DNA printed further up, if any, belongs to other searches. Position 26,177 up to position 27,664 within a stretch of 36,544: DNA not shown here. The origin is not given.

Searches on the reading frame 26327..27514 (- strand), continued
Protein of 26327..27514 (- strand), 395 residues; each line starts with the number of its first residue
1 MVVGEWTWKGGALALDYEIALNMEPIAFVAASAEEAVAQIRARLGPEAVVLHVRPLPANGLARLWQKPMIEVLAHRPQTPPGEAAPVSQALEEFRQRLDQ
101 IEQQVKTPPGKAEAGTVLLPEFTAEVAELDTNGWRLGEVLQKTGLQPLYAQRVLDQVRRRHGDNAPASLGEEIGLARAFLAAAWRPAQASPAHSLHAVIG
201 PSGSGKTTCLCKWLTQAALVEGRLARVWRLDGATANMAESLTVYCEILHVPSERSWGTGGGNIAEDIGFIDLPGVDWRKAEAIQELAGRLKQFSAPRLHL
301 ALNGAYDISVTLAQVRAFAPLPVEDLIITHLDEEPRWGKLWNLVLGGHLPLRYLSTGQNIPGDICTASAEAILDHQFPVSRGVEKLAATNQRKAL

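Call 33: find_encoding_contigs(protein=P0181, flank=10000, max_places=3)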
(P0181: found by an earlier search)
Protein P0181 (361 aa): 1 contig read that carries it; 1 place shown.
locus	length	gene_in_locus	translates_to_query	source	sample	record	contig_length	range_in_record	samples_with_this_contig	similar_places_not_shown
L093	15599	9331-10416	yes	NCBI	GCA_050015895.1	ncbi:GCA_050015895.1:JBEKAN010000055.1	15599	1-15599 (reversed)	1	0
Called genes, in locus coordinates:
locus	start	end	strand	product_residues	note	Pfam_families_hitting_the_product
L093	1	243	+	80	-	?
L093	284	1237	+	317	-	-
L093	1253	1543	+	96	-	PF02922:CBM_48, PF16561:AMPK1_CBM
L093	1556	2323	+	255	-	-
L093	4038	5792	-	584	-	-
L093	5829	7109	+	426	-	PF00155:Aminotran_1_2, PF01041:DegT_DnrJ_EryC1 (weak)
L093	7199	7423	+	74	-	PF09720:Unstab_antitox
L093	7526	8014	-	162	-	-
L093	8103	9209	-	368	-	PF00180:Iso_dh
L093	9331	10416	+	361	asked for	PF00448:SRP54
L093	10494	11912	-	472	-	PF12708:Pect-lyase_RHGA_epim (weak), PF00295:Glyco_hydro_28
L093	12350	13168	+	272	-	-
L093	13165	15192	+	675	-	PF13646:HEAT_2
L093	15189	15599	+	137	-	?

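Call 36: find_related_loci(query=P0308, collection=metagenome_contigs, flank=10000)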
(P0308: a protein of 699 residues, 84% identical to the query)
Query P0308 (699 aa) in metagenome_contigs; peptide patterns used: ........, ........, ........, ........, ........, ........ (x = any residue, [..] = any of these).
600 stretches matched a pattern (row limit reached: there are more); 600 encode a relative of the query (tblastn E <= 1e-3); the best 80 are kept; 80 distinct loci.
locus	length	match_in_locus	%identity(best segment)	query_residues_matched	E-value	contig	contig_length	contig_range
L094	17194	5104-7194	71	13-698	0e+0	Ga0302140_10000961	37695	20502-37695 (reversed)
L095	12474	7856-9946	70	13-699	0e+0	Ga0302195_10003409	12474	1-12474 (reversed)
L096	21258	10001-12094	73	2-691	0e+0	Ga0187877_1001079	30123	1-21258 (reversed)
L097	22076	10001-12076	73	13-695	0e+0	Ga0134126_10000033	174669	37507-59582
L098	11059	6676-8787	54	4-698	0e+0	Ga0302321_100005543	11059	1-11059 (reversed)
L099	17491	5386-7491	54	1-698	0e+0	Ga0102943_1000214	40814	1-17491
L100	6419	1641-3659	51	10-693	0e+0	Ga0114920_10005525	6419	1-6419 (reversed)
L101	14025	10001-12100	50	5-699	0e+0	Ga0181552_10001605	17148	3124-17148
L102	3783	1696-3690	48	13-683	0e+0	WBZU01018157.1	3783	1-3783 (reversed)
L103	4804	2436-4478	49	3-693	0e+0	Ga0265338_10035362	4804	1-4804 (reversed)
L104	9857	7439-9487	49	12-696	0e+0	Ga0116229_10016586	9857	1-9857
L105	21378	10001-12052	48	2-695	0e+0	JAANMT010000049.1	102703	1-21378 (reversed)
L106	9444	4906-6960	48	3-697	0e+0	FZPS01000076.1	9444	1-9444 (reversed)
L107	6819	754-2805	49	12-696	0e+0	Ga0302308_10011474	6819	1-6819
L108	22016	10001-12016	47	12-691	0e+0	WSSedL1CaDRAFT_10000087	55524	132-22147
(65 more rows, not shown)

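Call 37: find_encoding_contigs(protein=P0299, flank=10000, max_places=4)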
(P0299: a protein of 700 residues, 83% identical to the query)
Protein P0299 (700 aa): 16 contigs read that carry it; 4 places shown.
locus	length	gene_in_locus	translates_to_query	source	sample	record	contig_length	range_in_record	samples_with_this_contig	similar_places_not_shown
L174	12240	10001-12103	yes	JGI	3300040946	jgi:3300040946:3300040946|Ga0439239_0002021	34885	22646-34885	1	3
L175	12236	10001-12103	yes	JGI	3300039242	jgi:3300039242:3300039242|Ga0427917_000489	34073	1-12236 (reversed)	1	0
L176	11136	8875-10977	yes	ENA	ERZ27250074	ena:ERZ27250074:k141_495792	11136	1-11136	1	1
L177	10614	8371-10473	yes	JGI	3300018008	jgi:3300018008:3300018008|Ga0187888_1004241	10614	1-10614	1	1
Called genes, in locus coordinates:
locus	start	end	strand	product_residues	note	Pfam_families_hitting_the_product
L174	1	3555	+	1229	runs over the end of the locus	-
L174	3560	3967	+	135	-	PF03963:FlgD, PF13861:FLgD_tudor (faint)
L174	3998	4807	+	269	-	PF00460:Flg_bb_rod, PF22692:LlgE_F_G_D1, PF06429:Flg_bbr_C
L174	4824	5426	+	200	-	PF03748:FliL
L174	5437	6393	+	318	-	PF02154:FliM, PF01052:FliMN_C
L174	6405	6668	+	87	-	PF01052:FliMN_C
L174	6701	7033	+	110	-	PF04347:FliO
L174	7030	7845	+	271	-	PF00813:FliP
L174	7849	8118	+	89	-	PF01313:Bac_export_3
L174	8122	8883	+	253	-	PF01311:Bac_export_1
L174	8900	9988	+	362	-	PF01312:Bac_export_2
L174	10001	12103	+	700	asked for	PF00771:FHIPEP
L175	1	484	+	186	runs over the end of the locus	-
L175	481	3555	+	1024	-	-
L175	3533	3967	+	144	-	PF03963:FlgD, PF13861:FLgD_tudor (faint)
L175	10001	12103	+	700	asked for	PF00771:FHIPEP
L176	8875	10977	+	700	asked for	PF00771:FHIPEP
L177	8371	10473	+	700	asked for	PF00771:FHIPEP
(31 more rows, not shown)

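Call 38: find_encoding_contigs(protein=P0288, flank=10000, max_places=3)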
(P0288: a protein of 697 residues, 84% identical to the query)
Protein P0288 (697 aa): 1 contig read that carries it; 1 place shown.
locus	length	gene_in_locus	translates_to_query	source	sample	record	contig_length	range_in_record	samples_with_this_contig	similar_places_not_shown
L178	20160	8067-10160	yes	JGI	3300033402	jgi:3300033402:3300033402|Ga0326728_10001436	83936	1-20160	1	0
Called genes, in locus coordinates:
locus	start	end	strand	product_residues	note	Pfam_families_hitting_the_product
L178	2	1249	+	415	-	?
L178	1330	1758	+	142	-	PF03963:FlgD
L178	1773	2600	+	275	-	PF00460:Flg_bb_rod, PF22692:LlgE_F_G_D1, PF06429:Flg_bbr_C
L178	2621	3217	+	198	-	PF03748:FliL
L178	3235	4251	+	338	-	-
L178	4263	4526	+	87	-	PF01052:FliMN_C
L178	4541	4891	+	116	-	PF04347:FliO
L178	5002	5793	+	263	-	PF00813:FliP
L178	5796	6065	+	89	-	PF01313:Bac_export_3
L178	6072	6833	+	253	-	PF01311:Bac_export_1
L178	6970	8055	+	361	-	PF01312:Bac_export_2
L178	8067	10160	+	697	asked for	PF00771:FHIPEP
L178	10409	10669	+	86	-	-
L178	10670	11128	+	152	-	PF01850:PIN, PF13470:PIN_3 (weak)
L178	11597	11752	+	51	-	-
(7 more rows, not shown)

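Call 41: search_protein_families(library=pfam, proteins=[L001:11159-11407:+, L001:13899-14174:+], max_evalue=10)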
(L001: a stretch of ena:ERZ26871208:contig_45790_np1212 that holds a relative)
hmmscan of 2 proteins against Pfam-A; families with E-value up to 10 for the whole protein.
L001:11159-11407:+ (82 aa): 1 family
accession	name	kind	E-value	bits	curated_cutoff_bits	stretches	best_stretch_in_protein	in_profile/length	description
PF03994.20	DUF350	-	0.099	13.1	26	1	3-62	47-109/133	Domain of Unknown Function (DUF350)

L001:13899-14174:+ (91 aa): 0 families

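Call 61: search_protein_families(library=ncbifam, proteins=[L001:10001-11092:+, L025:10001-11011:+, L011:9337-10416:+, L064:10001-11161:+], max_evalue=0.001)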
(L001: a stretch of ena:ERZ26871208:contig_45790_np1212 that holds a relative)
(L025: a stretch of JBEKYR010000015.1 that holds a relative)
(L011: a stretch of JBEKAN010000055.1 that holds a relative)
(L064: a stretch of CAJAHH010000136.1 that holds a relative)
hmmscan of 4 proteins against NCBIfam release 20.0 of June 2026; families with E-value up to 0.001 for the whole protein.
L001:10001-11092:+ (363 aa): 8 families
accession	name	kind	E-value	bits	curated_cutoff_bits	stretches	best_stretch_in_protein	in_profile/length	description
TIGR03499.1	FlhF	equivalog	2.8e-18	66.9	174.15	2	5-92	5-91/286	flagellar biosynthesis GTPase FlhF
NF011310.0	PRK14721.1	equivalog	1.2e-14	54.4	725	1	5-360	5-382/423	flagellar biosynthesis regulator FlhF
NF009367.0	PRK12724.1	equivalog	2.5e-13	49.7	718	1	180-355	227-410/433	flagellar biosynthesis regulator FlhF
NF009366.0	PRK12723.1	equivalog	8e-11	41.7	585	1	179-354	177-362/388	flagellar biosynthesis regulator FlhF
NF011312.0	PRK14723.1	equivalog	2e-10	39.8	951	1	181-354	190-373/768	flagellar biosynthesis regulator FlhF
NF011311.0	PRK14722.1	equivalog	2.1e-06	27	777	1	180-357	141-334/374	flagellar biosynthesis regulator FlhF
NF009368.0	PRK12726.1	equivalog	7.2e-05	22.1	832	0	181-348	211-386/407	flagellar biosynthesis regulator FlhF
NF005230.0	PRK06731.1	equivalog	0.00029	20.2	553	0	181-348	91-266/281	flagellar biosynthesis regulator FlhF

L025:10001-11011:+ (337 aa): 8 families
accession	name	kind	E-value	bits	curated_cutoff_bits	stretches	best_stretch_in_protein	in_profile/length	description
TIGR03499.1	FlhF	equivalog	4.1e-18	66.4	174.15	2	58-211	105-260/286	flagellar biosynthesis GTPase FlhF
NF011312.0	PRK14723.1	equivalog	1e-13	50.7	951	1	153-334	188-379/768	flagellar biosynthesis regulator FlhF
NF011310.0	PRK14721.1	equivalog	5.3e-13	49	725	1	148-334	189-382/423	flagellar biosynthesis regulator FlhF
NF009367.0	PRK12724.1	equivalog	1.4e-08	34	718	1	153-331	226-411/433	flagellar biosynthesis regulator FlhF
NF005230.0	PRK06731.1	equivalog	4.2e-06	26.2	553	1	154-333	90-276/281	flagellar biosynthesis regulator FlhF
NF011311.0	PRK14722.1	equivalog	3.8e-05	22.9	777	1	151-331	138-334/374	flagellar biosynthesis regulator FlhF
NF009366.0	PRK12723.1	equivalog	7.3e-05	22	585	0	153-325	177-359/388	flagellar biosynthesis regulator FlhF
NF009368.0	PRK12726.1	equivalog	0.00064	18.9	832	0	273-321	337-385/407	flagellar biosynthesis regulator FlhF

L011:9337-10416:+ (359 aa): 9 families
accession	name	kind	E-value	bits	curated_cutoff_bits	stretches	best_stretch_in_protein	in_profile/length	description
TIGR03499.1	FlhF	equivalog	5.9e-17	62.6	174.15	1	6-230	6-258/286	flagellar biosynthesis GTPase FlhF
NF011312.0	PRK14723.1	equivalog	2.6e-15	56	951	1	301-355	325-379/768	flagellar biosynthesis regulator FlhF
NF011310.0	PRK14721.1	equivalog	1.3e-10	41.1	725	1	173-356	193-383/423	flagellar biosynthesis regulator FlhF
NF009367.0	PRK12724.1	equivalog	2.9e-09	36.3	718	1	176-352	228-412/433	flagellar biosynthesis regulator FlhF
NF009368.0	PRK12726.1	equivalog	4.2e-08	32.7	832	1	287-353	330-396/407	flagellar biosynthesis regulator FlhF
NF011311.0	PRK14722.1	equivalog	2.1e-06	27.1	777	1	297-355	278-337/374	flagellar biosynthesis regulator FlhF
NF009366.0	PRK12723.1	equivalog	5.2e-06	25.8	585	1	175-351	178-364/388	flagellar biosynthesis regulator FlhF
NF005230.0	PRK06731.1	equivalog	5.4e-05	22.6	553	0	244-350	167-273/281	flagellar biosynthesis regulator FlhF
TIGR00064.1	ftsY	equivalog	0.0001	21.7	260.7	0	287-338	211-263/279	signal recognition particle-docking protein FtsY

L064:10001-11161:+ (387 aa): 8 families
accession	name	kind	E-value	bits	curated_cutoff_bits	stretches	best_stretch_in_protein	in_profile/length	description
TIGR03499.1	FlhF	equivalog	1e-15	58.5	174.15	1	1-265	6-260/286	flagellar biosynthesis GTPase FlhF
NF011312.0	PRK14723.1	equivalog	4.4e-12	45.3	951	1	208-387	189-379/768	flagellar biosynthesis regulator FlhF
NF011310.0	PRK14721.1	equivalog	3.3e-09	36.5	725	1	207-387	194-382/423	flagellar biosynthesis regulator FlhF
NF009366.0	PRK12723.1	equivalog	1.4e-08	34.2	585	1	205-383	175-364/388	flagellar biosynthesis regulator FlhF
NF009367.0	PRK12724.1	equivalog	9.4e-07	28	718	1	208-371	227-399/433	flagellar biosynthesis regulator FlhF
NF011311.0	PRK14722.1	equivalog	3.2e-06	26.4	777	1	109-374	44-324/374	flagellar biosynthesis regulator FlhF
TIGR00064.1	ftsY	equivalog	0.0001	21.7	260.7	0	202-370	77-263/279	signal recognition particle-docking protein FtsY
NF009368.0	PRK12726.1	equivalog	0.00037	19.7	832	0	272-378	283-389/407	flagellar biosynthesis regulator FlhF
